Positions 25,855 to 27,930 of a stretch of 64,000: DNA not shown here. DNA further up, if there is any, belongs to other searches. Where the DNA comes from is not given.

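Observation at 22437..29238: Unusual signalling cassette: haem-motif sensor kinase – PilZ – double binding protein – ATPase-less HisKA sensor – sigma-54 activator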

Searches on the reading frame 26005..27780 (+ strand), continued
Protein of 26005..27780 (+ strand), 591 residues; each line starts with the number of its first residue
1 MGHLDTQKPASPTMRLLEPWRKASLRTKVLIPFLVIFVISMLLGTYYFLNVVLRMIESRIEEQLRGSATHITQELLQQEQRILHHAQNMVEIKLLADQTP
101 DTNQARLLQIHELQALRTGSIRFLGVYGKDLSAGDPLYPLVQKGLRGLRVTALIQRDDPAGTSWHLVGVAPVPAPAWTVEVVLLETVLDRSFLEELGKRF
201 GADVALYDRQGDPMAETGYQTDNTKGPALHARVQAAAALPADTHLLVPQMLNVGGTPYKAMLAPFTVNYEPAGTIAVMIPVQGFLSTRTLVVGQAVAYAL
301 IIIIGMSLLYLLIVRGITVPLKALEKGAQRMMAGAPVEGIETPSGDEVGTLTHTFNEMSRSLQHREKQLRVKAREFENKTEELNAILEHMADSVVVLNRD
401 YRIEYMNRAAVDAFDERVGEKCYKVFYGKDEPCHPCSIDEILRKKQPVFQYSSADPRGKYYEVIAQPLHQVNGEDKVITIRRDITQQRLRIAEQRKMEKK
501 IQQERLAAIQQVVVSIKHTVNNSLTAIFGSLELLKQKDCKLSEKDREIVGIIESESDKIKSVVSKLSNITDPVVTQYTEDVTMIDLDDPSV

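Call 34: find_encoding_contigs(protein=P0019, flank=8000, max_places=3)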
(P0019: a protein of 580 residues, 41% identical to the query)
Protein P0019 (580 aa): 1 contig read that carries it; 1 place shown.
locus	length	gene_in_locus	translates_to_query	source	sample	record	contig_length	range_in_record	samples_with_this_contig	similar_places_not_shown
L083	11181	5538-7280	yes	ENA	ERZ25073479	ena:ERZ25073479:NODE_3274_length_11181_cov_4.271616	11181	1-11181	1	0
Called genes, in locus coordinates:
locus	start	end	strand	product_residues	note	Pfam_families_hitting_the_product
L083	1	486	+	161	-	?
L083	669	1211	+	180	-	PF13489:Methyltransf_23, PF01209:Ubie_methyltran, PF01135:PCMT (weak), PF13847:Methyltransf_31, PF08241:Methyltransf_11, PF08242:Methyltransf_12, PF13649:Methyltransf_25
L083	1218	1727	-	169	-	PF00027:cNMP_binding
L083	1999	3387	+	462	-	PF00211:Guanylate_cyc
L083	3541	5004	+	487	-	PF00672:HAMP, PF00512:HisKA, PF02518:HATPase_c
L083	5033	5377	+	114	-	PF07238:PilZ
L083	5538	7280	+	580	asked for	PF08448:PAS_4 (faint), PF00672:HAMP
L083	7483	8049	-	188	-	PF01863:YgjP-like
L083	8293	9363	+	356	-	PF00142:Fer4_NifH, PF01656:CbiA, PF02374:ArsA_ATPase (faint), PF06564:CBP_BcsQ, PF09140:MipZ (faint), PF10609:ParA (weak), PF13614:AAA_31, PF16561:AMPK1_CBM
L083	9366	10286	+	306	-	PF13401:AAA_22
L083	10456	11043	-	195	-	PF07295:DUF1451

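Call 35: find_encoding_contigs(protein=P0065, flank=8000, max_places=3)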
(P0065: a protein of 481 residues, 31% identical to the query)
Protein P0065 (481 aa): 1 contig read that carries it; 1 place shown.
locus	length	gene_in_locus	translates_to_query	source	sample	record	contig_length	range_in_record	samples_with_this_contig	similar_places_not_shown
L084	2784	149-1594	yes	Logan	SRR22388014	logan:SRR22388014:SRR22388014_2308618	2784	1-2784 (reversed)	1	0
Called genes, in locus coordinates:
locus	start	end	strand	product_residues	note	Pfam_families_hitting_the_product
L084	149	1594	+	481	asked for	PF08448:PAS_4 (faint)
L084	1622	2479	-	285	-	PF07592:DDE_Tnp_ISAZ013, PF13358:DDE_3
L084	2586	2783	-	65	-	?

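Call 36: find_encoding_contigs(protein=P0037, flank=8000, max_places=3)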
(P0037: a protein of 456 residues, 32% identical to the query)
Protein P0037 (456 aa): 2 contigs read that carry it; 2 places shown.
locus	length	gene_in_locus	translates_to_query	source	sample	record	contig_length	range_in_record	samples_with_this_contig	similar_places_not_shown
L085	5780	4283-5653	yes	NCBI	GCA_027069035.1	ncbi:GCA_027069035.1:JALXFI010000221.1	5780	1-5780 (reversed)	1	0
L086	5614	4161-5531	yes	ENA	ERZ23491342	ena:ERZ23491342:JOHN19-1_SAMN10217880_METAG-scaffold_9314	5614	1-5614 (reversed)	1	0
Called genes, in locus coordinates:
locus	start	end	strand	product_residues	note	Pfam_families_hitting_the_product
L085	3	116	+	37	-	?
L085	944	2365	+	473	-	PF00672:HAMP, PF00512:HisKA, PF02518:HATPase_c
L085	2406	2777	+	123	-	PF05635:23S_rRNA_IVP, PF22296:bAvd (weak)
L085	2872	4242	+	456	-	PF00072:Response_reg, PF00158:Sigma54_activat, PF14532:Sigma54_activ_2, PF00004:AAA, PF07724:AAA_2 (weak), PF07728:AAA_5, PF25601:AAA_lid_14, PF02954:HTH_8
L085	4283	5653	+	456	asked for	PF13426:PAS_9 (faint)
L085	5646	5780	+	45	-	?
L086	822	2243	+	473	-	PF00672:HAMP, PF00512:HisKA, PF02518:HATPase_c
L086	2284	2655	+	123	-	PF05635:23S_rRNA_IVP, PF22296:bAvd (weak)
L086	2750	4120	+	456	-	PF00072:Response_reg, PF00158:Sigma54_activat, PF14532:Sigma54_activ_2, PF00004:AAA, PF07724:AAA_2 (weak), PF07728:AAA_5, PF25601:AAA_lid_14, PF02954:HTH_8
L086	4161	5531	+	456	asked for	PF13426:PAS_9 (faint)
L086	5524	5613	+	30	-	?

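Call 37: find_encoding_contigs(protein=P0077, flank=8000, max_places=3)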
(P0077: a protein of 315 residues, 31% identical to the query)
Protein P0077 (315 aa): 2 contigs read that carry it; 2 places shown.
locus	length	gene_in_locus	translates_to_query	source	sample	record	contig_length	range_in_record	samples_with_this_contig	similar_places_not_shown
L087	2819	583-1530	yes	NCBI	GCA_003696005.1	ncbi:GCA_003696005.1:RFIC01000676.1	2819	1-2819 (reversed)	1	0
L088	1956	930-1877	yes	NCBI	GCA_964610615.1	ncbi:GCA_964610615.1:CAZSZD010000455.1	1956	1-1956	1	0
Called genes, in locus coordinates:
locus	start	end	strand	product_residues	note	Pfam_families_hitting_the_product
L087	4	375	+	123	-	PF25601:AAA_lid_14, PF02954:HTH_8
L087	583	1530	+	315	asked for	PF13188:PAS_8 (faint), PF00512:HisKA (weak)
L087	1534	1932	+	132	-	PF00072:Response_reg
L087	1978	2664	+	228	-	PF00702:Hydrolase, PF12710:HAD, PF13419:HAD_2, PF13242:Hydrolase_like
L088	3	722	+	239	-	?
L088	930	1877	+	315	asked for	PF13188:PAS_8 (faint), PF00512:HisKA (weak)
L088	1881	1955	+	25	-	?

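Call 59: list_cluster_members(proteins=[P0001, P0041, P0037, P0077, P0179, P0005])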
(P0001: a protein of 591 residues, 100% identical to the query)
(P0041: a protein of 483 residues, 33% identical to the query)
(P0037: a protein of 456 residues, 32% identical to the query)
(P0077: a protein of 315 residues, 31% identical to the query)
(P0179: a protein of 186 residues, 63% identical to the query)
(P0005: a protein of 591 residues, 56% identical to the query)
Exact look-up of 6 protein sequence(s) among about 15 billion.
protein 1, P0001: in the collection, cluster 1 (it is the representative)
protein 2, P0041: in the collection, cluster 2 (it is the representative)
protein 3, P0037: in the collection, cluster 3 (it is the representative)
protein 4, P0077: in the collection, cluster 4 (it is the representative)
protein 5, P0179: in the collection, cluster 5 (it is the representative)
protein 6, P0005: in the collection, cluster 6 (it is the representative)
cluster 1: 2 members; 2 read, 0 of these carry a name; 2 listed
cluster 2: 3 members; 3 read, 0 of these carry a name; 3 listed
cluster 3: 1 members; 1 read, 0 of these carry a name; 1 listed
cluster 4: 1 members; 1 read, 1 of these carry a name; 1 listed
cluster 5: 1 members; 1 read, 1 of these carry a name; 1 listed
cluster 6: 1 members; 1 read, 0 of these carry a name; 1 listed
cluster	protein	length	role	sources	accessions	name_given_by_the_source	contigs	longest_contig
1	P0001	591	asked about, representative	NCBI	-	-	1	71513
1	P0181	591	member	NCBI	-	-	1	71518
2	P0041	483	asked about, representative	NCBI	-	-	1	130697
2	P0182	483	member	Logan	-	-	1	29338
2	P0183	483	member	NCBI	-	-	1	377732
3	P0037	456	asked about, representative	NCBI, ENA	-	-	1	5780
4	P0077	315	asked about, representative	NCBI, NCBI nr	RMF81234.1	MAG: hypothetical protein D6739_09450 [Nitrospirae bacterium] | MAG: hypothetical protein D6739_09450 [Nitrospirota bacterium]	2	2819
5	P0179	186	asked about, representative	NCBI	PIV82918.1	MAG: hypothetical protein COW52_11015, partial [Nitrospirae bacterium ...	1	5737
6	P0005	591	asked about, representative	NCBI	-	-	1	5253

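Call 63: predict_structure(alignment_id=A1)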
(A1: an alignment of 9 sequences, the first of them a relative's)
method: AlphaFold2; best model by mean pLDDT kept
length: 591 residues; sequences in the alignment: 9
mean_pLDDT: 67.4   pTM: 0.42
mean pLDDT of the five models: 67.4, 64.6, 62.2, 61.7, 60.0
residues with pLDDT >= 90: 11; 70-90: 279; 50-70: 212; < 50: 89
segments of 3 or more residues with pLDDT < 50: 1-15, 220-228, 236-245, 334-353, 386-393, 570-591
pLDDT, mean of each block of 10 residues (from residue 1): 36 50 60 77 81 79 82 86 88 76 69 82 85 84 86 79 85 76 88 82 80 64 45 48 53 68 81 81 72 79 77 62 56 44 36 50 65 67 48 55 69 60 61 67 69 61 74 68 78 75 65 62 65 62 75 73 60 36 39 32
secondary structure, 60 per line:
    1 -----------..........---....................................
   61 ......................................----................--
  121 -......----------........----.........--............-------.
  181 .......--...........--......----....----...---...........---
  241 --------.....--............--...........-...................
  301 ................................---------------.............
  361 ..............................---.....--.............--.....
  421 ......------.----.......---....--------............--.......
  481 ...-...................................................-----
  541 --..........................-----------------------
elements in order: H12-21 H25-98 H103-118 E122-127 H138-145 E150-158 E161-172 E180-187 H190-200 E203-208 E213-216 H227-237 E249-253 E256-267 E270-280 H282-332 H348-390 E394-398 E401-407 H408-413 H416-426 H438-444 E448-451 E460-471 E474-483 H485-535 H543-568

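Call 65: fold_search(model_id=the predicted structure, library=pdb)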
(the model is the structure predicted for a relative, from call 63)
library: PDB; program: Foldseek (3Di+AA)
matches with E <= 10: 792; with E <= 0.001: 129
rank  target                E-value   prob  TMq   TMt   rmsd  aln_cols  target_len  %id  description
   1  9a5d_A                6.7e-11  1.00  0.19  0.18  59.2       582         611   12  Integrative model of WALK-YYCH by crosslinking MS and deep learning (released 2024-09-18)
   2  9a69_B                7.0e-10  1.00  0.34  0.31  98.0       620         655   13  Integrative model of MCPB-MCPC by crosslinking MS and deep learning (released 2024-09-18)
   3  9a65_B                2.9e-09  1.00  0.36  0.32  99.9       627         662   15  Integrative model of YVAQ-MCPB by crosslinking MS and deep learning (released 2024-09-18)
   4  5ltx_A                2.2e-07  1.00  0.27  0.55   6.6       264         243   16  LIGAND BINDING DOMAIN OF PSEUDOMONAS AERUGINOSA PAO1 AMINO ACID CHEMORECEPTOR PCTA IN COMPLEX WITH L-MET (released 2017-09-20)
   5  7prq_A                4.1e-07  1.00  0.26  0.43   7.7       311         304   14  Structure of the ligand binding domain of the PctD (PA4633) chemoreceptor of Pseudomonas aeruginosa PAO1 in complex wi (released 2022-05-11)
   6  5t65_B                4.3e-07  1.00  0.27  0.54   6.3       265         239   15  LIGAND BINDING DOMAIN OF PSEUDOMONAS AERUGINOSA PAO1 AMINO ACID CHEMORECEPTOR PCTA IN COMPLEX WITH L-ILE (released 2017-09-13)
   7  2hj9_C                7.0e-07  1.00  0.25  0.61   6.4       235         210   13  Crystal structure of the Autoinducer-2-bound form of Vibrio harveyi LuxP complexed with the periplasmic domain of LuxQ (released 2006-09-26)
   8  6iov_A                1.0e-06  1.00  0.25  0.53   6.8       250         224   11  The ligand binding domain of Mlp37 with arginine (released 2019-11-06)
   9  2hje                  1.3e-06  1.00  0.25  0.62   5.9       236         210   14  Crystal structure of Vibrio harveyi LuxQ periplasmic domain (released 2006-09-26)
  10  2hj9_D                1.4e-06  1.00  0.24  0.60   6.0       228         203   15  Crystal structure of the Autoinducer-2-bound form of Vibrio harveyi LuxP complexed with the periplasmic domain of LuxQ (released 2006-09-26)
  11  5t7m_A                1.5e-06  1.00  0.26  0.53   6.6       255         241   16  LIGAND BINDING DOMAIN OF PSEUDOMONAS AERUGINOSA PAO1 AMINO ACID CHEMORECEPTOR PCTA IN COMPLEX WITH L-TRP (released 2017-09-20)
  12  6fu4_B                1.6e-06  1.00  0.24  0.42   8.3       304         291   10  Ligand binding domain (LBD) of the p. aeruginosa histamine receptor TlpQ (released 2018-05-16)
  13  6fu4_A                2.1e-06  1.00  0.26  0.43   8.1       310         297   11  Ligand binding domain (LBD) of the p. aeruginosa histamine receptor TlpQ (released 2018-05-16)
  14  6iop_A                3.2e-06  1.00  0.25  0.48   7.6       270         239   13  The ligand binding domain of Mlp24 (released 2019-03-20)
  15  5ltx_B                3.4e-06  1.00  0.27  0.57   5.9       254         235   14  LIGAND BINDING DOMAIN OF PSEUDOMONAS AERUGINOSA PAO1 AMINO ACID CHEMORECEPTOR PCTA IN COMPLEX WITH L-MET (released 2017-09-20)
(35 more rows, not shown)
